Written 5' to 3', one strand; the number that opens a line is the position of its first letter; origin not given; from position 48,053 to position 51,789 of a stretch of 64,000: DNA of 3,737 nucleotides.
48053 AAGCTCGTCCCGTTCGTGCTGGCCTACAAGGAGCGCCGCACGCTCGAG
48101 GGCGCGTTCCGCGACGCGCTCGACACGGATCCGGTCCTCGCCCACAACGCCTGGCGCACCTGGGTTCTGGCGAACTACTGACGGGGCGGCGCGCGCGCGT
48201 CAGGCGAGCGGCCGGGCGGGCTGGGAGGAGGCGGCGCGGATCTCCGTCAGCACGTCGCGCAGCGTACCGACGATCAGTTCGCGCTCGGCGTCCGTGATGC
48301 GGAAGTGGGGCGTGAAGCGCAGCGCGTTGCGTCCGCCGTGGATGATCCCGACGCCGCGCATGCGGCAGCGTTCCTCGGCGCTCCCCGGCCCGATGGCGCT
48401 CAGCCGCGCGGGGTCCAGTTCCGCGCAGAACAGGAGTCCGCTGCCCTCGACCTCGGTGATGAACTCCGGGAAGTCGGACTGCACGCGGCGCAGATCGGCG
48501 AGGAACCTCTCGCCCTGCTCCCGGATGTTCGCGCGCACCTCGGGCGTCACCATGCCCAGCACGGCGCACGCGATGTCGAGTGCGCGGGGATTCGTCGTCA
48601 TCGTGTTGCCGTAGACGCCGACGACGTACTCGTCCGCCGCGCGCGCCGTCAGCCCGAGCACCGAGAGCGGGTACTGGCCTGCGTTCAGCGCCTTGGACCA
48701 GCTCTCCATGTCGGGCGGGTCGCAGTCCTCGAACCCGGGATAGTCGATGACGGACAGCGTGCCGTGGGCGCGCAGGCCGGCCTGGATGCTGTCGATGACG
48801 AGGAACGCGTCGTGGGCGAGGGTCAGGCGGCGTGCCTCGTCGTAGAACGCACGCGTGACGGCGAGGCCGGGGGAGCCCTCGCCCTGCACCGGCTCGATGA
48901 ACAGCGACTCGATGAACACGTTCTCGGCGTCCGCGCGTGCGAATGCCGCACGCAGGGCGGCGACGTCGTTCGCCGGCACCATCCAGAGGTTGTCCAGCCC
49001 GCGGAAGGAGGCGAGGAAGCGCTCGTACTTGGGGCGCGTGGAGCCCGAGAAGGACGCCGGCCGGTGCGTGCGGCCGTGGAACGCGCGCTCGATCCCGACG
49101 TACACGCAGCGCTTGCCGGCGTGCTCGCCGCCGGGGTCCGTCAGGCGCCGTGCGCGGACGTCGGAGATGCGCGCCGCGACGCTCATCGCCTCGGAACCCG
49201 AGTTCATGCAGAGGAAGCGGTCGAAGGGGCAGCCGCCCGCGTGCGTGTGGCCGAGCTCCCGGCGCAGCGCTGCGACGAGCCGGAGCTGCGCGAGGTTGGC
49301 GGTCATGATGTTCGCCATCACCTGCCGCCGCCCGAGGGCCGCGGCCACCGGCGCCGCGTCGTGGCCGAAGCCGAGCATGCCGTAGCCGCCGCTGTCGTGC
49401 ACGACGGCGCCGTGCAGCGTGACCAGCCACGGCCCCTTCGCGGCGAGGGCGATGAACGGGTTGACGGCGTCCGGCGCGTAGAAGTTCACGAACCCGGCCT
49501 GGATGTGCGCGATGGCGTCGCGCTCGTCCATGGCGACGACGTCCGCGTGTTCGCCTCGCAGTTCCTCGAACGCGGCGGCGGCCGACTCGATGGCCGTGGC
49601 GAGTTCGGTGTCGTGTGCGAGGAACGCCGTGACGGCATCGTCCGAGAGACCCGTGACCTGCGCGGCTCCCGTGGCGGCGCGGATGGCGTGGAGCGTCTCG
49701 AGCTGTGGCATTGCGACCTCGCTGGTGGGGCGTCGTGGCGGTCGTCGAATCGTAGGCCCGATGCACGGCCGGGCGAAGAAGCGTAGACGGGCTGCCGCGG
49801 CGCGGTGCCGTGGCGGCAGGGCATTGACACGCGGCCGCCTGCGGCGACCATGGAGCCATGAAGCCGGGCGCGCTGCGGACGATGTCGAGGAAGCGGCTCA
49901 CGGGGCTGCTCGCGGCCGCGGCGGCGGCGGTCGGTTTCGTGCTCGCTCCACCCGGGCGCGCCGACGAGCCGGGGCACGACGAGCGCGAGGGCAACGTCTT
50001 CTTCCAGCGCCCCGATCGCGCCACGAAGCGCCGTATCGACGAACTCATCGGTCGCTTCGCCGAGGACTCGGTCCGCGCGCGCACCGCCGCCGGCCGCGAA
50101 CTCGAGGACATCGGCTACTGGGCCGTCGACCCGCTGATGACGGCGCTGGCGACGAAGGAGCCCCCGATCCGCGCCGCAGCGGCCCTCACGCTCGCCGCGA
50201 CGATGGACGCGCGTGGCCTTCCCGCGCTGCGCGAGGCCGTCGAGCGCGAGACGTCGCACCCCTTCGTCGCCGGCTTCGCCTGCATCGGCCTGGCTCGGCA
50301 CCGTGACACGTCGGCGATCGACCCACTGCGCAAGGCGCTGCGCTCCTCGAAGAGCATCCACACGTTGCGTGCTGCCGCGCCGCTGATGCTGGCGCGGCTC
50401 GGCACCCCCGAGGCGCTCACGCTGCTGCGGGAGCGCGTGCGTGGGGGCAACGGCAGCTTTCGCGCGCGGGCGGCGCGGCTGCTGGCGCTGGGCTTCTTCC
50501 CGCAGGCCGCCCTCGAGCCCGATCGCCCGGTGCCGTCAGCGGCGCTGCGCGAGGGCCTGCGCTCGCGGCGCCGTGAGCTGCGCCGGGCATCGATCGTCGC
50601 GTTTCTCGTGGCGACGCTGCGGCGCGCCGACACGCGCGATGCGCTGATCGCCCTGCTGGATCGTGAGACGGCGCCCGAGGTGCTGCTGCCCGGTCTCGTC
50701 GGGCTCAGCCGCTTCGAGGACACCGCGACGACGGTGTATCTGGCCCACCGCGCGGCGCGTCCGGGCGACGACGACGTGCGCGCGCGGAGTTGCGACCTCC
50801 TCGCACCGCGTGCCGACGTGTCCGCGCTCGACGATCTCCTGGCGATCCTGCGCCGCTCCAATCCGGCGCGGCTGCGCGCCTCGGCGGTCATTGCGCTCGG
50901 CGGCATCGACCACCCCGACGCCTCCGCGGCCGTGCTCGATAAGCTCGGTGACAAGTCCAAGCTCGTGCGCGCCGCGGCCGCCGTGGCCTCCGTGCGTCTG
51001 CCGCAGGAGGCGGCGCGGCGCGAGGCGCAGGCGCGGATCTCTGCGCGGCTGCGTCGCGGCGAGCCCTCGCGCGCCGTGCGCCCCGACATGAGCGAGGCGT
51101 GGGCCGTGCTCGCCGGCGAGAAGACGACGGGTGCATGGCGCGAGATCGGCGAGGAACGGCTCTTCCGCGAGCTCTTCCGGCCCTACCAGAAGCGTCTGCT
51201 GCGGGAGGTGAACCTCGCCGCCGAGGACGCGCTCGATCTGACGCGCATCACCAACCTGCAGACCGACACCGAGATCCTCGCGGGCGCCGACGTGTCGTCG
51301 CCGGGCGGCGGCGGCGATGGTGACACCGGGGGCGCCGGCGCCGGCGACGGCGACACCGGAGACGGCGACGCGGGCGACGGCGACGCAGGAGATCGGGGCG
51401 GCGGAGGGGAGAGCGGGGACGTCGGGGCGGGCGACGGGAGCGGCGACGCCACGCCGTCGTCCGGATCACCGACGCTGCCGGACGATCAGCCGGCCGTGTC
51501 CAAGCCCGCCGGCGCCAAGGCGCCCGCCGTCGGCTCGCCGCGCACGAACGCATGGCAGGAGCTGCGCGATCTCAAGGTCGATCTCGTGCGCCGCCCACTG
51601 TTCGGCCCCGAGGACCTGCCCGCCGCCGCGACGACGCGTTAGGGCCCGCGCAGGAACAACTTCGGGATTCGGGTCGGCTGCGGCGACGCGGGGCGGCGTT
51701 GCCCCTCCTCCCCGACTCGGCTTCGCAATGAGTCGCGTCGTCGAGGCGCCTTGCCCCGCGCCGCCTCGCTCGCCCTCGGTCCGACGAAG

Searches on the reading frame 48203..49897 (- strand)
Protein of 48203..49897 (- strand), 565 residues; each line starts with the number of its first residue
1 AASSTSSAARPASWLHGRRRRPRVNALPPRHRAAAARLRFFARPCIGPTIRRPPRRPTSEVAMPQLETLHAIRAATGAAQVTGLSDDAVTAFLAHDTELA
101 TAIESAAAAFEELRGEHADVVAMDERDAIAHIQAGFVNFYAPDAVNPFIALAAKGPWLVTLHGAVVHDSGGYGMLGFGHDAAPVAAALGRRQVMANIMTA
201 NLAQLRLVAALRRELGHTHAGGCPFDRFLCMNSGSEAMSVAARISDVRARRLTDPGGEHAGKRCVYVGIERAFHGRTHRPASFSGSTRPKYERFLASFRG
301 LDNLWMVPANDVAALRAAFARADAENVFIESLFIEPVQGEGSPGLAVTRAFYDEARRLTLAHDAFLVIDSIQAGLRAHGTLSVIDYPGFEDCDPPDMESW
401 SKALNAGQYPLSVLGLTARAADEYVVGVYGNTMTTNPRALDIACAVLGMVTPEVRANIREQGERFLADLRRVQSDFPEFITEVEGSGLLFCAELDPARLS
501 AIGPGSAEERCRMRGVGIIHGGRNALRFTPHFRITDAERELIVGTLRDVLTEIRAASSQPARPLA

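Call 20: search_protein_families(library=pfam, proteins=[window:48203-49897:-], max_evalue=0.00001)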
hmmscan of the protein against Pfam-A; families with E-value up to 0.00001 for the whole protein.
window:48203-49897:- (565 aa): 1 family
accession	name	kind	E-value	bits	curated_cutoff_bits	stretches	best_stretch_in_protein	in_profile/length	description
PF00202.27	Aminotran_3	-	1.1e-38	133.5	30.5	1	147-550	10-403/403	Aminotransferase class-III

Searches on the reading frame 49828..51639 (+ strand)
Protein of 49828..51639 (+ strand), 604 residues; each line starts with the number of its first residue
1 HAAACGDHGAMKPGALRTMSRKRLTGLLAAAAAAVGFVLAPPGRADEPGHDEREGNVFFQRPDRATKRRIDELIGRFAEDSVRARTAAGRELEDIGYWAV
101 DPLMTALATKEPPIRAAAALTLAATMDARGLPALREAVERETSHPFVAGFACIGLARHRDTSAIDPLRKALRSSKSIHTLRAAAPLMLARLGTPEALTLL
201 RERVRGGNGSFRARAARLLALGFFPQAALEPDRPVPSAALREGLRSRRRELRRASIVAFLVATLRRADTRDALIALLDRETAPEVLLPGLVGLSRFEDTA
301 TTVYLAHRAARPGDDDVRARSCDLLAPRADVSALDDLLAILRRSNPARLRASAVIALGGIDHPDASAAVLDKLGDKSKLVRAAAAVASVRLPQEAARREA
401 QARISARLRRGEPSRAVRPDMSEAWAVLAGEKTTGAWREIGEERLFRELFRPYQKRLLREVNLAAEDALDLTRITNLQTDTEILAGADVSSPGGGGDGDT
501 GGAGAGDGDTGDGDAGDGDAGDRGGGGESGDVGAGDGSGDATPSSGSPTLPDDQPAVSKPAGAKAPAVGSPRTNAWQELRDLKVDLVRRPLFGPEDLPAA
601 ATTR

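Call 20: search_protein_families(library=pfam, proteins=[window:49828-51639:+], max_evalue=0.00001)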
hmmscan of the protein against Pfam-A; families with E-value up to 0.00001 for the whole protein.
window:49828-51639:+ (604 aa): 1 family
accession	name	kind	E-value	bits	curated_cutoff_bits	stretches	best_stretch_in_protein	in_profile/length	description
PF13646.12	HEAT_2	-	5.5e-28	97.5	27.7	3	143-219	12-87/88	HEAT repeats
